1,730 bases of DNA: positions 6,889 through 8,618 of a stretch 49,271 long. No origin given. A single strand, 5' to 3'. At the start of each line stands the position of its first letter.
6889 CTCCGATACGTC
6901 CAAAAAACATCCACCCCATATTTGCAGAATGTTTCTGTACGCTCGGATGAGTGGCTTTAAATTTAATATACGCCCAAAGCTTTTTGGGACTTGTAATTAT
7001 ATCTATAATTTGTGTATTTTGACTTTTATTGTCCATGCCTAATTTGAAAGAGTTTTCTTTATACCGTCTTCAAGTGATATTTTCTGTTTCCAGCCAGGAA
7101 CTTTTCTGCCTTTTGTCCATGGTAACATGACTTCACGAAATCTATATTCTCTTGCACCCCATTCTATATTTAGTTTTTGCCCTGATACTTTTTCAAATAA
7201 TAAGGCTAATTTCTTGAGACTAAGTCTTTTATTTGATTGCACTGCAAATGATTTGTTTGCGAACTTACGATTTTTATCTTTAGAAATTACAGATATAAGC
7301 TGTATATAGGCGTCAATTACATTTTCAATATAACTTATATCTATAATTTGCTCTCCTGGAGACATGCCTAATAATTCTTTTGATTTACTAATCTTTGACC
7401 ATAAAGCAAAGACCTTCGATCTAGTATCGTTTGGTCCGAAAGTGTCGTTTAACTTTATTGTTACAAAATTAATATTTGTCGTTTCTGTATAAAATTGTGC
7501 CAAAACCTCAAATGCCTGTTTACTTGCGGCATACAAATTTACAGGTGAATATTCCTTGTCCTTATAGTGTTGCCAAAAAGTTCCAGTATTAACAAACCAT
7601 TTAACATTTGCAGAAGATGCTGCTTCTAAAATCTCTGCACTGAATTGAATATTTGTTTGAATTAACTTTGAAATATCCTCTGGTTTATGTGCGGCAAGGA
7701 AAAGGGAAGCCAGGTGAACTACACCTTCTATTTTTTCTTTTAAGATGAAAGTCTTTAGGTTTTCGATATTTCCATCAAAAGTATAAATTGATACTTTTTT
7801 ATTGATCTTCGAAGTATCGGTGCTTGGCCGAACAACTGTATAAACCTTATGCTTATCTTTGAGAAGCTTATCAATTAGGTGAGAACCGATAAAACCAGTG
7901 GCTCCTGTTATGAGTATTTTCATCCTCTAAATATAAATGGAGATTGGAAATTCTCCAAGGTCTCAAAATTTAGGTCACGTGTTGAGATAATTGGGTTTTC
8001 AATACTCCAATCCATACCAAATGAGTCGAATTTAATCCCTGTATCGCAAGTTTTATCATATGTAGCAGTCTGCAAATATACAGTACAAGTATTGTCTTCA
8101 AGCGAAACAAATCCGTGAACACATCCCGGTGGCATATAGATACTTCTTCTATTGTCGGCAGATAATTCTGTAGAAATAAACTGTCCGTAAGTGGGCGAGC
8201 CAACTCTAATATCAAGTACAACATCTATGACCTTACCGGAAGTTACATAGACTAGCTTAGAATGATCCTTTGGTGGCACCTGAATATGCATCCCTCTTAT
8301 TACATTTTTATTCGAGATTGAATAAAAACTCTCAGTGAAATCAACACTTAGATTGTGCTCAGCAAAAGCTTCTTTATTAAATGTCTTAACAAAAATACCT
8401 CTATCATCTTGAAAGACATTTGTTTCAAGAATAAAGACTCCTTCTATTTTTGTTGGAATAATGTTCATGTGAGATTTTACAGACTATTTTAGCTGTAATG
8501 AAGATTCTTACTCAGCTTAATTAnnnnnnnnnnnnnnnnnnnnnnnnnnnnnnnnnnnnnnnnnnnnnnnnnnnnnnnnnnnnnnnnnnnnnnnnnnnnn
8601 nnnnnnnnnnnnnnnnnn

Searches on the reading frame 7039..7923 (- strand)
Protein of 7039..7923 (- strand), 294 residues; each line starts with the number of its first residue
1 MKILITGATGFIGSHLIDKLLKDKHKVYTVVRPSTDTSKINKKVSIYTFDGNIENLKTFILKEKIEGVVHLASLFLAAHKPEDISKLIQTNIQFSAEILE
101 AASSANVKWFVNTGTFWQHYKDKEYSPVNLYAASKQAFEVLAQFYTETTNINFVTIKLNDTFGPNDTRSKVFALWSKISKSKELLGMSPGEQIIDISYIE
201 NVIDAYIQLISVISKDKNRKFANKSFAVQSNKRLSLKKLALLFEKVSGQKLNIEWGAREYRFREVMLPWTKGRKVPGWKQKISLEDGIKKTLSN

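Call 5: search_protein_families(library=ncbifam, proteins=[window:7039-7923:-], max_evalue=0.00001)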
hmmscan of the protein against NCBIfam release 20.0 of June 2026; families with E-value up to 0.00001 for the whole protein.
window:7039-7923:- (294 aa): 23 families
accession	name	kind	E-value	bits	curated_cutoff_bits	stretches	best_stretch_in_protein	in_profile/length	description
TIGR04180.1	EDH_00030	hypoth_equivalog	7.2e-22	77.8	475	1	3-261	1-270/297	NAD-dependent 4,6-dehydratase LegB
TIGR02197.1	heptose_epim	equivalog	6.7e-16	58.3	274.6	1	3-211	1-231/316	ADP-glyceromanno-heptose 6-epimerase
TIGR01181.1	dTDP_gluc_dehyt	equivalog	2e-15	56.7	365.1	1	2-292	1-308/321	dTDP-glucose 4,6-dehydratase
TIGR01179.1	galE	equivalog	5.8e-13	48.4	262.3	1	2-158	1-173/332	UDP-glucose 4-epimerase GalE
TIGR03466.1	HpnA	hypoth_equivalog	1.3e-12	47.3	367.65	1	1-115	1-113/327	hopanoid-associated sugar epimerase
TIGR01746.1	Thioester-redct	subfamily_domain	5.6e-11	42.3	213.35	1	2-116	1-139/371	thioester reductase domain-containing protein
TIGR01777.1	yfcH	hypoth_equivalog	9.1e-10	38.6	207.35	1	3-128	1-124/292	TIGR01777 family oxidoreductase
NF042423.1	oxyalk_red_Shew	equivalog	9.4e-10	38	580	1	2-235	10-245/331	2-alkyl-3-oxoalkanoate reductase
TIGR03589.1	PseB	equivalog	2e-09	36.9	407.75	1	2-158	6-165/324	UDP-N-acetylglucosamine 4,6-dehydratase (inverting)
NF042422.1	oxyalk_red_OleD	equivalog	1.5e-08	34.4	580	1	1-214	1-219/329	2-alkyl-3-oxoalkanoate reductase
NF058621.1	DiazavRedAvaA7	equivalog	2.6e-08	33.8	400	1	1-111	1-110/304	3-diazoavenalumate denitrifying reductase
NF050030.1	thlkprotThyD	equivalog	2.6e-08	33.4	400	1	1-110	1-116/305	thylakoid membrane protein ThyD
NF011728.1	PRK15181.1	equivalog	2.9e-08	33.1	760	1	3-243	18-278/348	Vi polysaccharide biosynthesis UDP-N-acetylglucosaminuronic acid C-4 epimerase TviC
NF047837.1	UDPAcbARedWbcJ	equivalog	3.6e-08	32.7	500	1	1-217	1-191/372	UDP-2-acetamido-2,6-beta-L-arabino-hexul-4-ose reductase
NF041293.1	G6PDh_Azf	equivalog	6.1e-08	32.4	400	0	3-112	5-112/252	NAD-dependent glucose-6-phosphate dehydrogenase Azf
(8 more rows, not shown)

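Call 6: search_protein_families(library=pfam, proteins=[window:7039-7923:-], max_evalue=0.00001)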
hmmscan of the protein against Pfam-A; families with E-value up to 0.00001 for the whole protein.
window:7039-7923:- (294 aa): 8 families
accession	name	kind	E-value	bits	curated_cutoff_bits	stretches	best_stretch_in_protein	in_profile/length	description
PF01370.27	Epimerase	-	4.2e-33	115.2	20.9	1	3-215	1-230/240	NAD dependent epimerase/dehydratase family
PF16363.11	GDP_Man_Dehyd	-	6.3e-22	78.9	27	1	4-291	1-332/332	GDP-mannose 4,6 dehydratase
PF05368.20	NmrA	-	8.1e-13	49.1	27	1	2-259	4-245/298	NmrA-like family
PF02719.21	Polysacc_synt_2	-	1.3e-11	44.7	20.2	1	3-155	1-165/293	Polysaccharide biosynthesis protein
PF01073.25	3Beta_HSD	-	4.7e-11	42.7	22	1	4-245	1-266/280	3-beta hydroxysteroid dehydrogenase/isomerase family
PF07993.18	NAD_binding_4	-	3.1e-10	40.1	20.1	1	5-44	1-42/258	Male sterility protein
PF13460.12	NAD_binding_10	-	1.4e-08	35.3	27.2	1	7-119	1-102/184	NAD(P)H-binding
PF04321.23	RmlD_sub_bind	-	3.1e-07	30.2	27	1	1-147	1-141/287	RmlD substrate binding domain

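Call 33: search_protein_families(library=ncbifam, proteins=[window:7039-7923:-], max_evalue=1e-15)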
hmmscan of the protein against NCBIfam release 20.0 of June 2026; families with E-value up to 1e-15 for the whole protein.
window:7039-7923:- (294 aa): 2 families
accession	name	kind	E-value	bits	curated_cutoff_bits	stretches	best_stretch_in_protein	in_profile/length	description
TIGR04180.1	EDH_00030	hypoth_equivalog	7.2e-22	77.8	475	1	3-261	1-270/297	NAD-dependent 4,6-dehydratase LegB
TIGR02197.1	heptose_epim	equivalog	6.7e-16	58.3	274.6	1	3-211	1-231/316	ADP-glyceromanno-heptose 6-epimerase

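Call 64: search_solved_structures(query=window:7039-7923:-, max_evalue=1e-8)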
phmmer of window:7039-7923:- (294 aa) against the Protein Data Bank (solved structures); distinct sequences matched with E-value up to 1e-8: 20.
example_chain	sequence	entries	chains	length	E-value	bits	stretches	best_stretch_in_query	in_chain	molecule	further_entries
4zrm_A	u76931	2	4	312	8.1e-20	74.9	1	1-292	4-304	UDP-glucose 4-epimerase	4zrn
3ehe_A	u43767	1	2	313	3.3e-14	56.5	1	3-290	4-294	UDP-glucose 4-epimerase (GalE-1)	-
8rdg_A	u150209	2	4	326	2e-13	53.9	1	1-292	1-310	SDR family NAD(P)-dependent oxidoreductase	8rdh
8rdi_A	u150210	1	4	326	7.2e-13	52.1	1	1-292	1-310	SDR family NAD(P)-dependent oxidoreductase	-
6bwl_A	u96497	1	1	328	3.4e-12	49.9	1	1-291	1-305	Pal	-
3ruc_A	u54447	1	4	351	1.1e-11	48.2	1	4-239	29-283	WbgU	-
3ru7_A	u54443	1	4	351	1.1e-11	48.1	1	4-238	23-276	WbgU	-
3ru9_A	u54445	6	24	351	1.1e-11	48.1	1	4-238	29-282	WbgU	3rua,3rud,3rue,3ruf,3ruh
3lu1_A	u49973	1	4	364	1.3e-11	48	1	4-238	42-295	WbgU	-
5u4q_A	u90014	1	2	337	4.5e-11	46.2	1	1-215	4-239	dTDP-glucose 4,6-dehydratase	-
6zl6_A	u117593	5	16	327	4.8e-11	46.1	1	1-251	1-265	Epimerase domain-containing protein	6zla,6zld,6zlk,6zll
6zlj_A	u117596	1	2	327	1.6e-10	44.4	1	1-251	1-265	Epimerase domain-containing protein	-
2hun_A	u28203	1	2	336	2.9e-10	43.5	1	1-292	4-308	336aa long hypothetical dTDP-glucose 4,6-dehydratase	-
6wjb_A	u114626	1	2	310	4.5e-10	42.9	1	2-210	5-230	NAD-dependent epimerase/dehydratase family protein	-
6dnt_A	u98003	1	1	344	8.6e-10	42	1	3-207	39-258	NAD-dependent epimerase/dehydratase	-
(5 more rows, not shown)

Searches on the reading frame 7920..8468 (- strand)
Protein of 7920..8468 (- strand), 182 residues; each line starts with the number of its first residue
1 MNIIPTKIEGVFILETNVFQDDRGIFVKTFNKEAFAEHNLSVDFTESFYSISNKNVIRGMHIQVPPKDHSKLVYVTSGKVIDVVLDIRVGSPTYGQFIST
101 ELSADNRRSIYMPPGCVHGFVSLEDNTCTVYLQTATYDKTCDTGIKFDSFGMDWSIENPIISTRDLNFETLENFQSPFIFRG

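Call 5: search_protein_families(library=ncbifam, proteins=[window:7920-8468:-], max_evalue=0.00001)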
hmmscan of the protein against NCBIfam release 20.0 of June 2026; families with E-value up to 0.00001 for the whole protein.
window:7920-8468:- (182 aa): 1 family
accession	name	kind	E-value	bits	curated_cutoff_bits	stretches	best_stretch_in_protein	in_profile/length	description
TIGR01221.1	rmlC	equivalog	8.9e-50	168.9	155.75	1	2-173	1-174/176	dTDP-4-dehydrorhamnose 3,5-epimerase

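Call 6: search_protein_families(library=pfam, proteins=[window:7920-8468:-], max_evalue=0.00001)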
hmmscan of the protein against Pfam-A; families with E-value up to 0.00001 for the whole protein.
window:7920-8468:- (182 aa): 1 family
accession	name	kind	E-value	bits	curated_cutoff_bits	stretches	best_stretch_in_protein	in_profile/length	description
PF00908.23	dTDP_sugar_isom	-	8.2e-56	188.8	27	1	6-172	2-167/168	dTDP-4-dehydrorhamnose 3,5-epimerase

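Call 63: search_solved_structures(query=window:7920-8468:-, max_evalue=1e-10)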
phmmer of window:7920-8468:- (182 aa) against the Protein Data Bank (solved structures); distinct sequences matched with E-value up to 1e-10: 37.
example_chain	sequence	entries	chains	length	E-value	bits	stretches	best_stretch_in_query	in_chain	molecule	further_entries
5buv_A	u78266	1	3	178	4.4e-48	166.6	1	2-169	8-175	Putative epimerase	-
9kyn_A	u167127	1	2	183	2e-35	125.3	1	3-172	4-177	dTDP-4-dehydrorhamnose 3,5-epimerase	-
9j9t_A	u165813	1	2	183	3.6e-35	124.5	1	3-172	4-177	dTDP-4-dehydrorhamnose 3,5-epimerase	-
23ef_A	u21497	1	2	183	3.9e-35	124.4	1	3-172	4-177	dTDP-4-dehydrorhamnose 3,5-epimerase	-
23eg_A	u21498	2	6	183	4.1e-35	124.3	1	3-172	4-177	dTDP-4-dehydrorhamnose 3,5-epimerase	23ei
9uyw_A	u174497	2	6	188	4.5e-35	124.2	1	3-172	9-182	dTDP-4-dehydrorhamnose 3,5-epimerase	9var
1ep0_A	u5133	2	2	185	5.2e-35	124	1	3-172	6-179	DTDP-6-DEOXY-D-XYLO-4-HEXULOSE 3,5-EPIMERASE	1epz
7pvi_AAA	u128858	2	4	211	8.5e-35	123.3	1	9-165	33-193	dTDP-4-dehydrorhamnose 3,5-epimerase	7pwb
9j9s_A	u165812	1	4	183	9.2e-35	123.2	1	3-172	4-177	dTDP-4-dehydrorhamnose 3,5-epimerase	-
9j9u_A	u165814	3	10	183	1.1e-34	122.9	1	3-172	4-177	dTDP-4-dehydrorhamnose 3,5-epimerase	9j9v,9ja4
9j9q_A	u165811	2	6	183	3.3e-34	121.3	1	3-172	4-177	dTDP-4-dehydrorhamnose 3,5-epimerase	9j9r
2b9u_A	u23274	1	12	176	3.2e-32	114.9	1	10-173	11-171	hypothetical dTDP-4-dehydrorhamnose 3,5-epimerase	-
1wlt_A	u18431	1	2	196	4.6e-32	114.4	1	10-173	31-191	176aa long hypothetical dTDP-4-dehydrorhamnose 3,5-epimerase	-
1dzr_A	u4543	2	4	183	2.7e-31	111.9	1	2-166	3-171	DTDP-4-DEHYDRORHAMNOSE 3,5-EPIMERASE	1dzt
1ofn_A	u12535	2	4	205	4.4e-29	104.7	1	8-172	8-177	PCZA361.16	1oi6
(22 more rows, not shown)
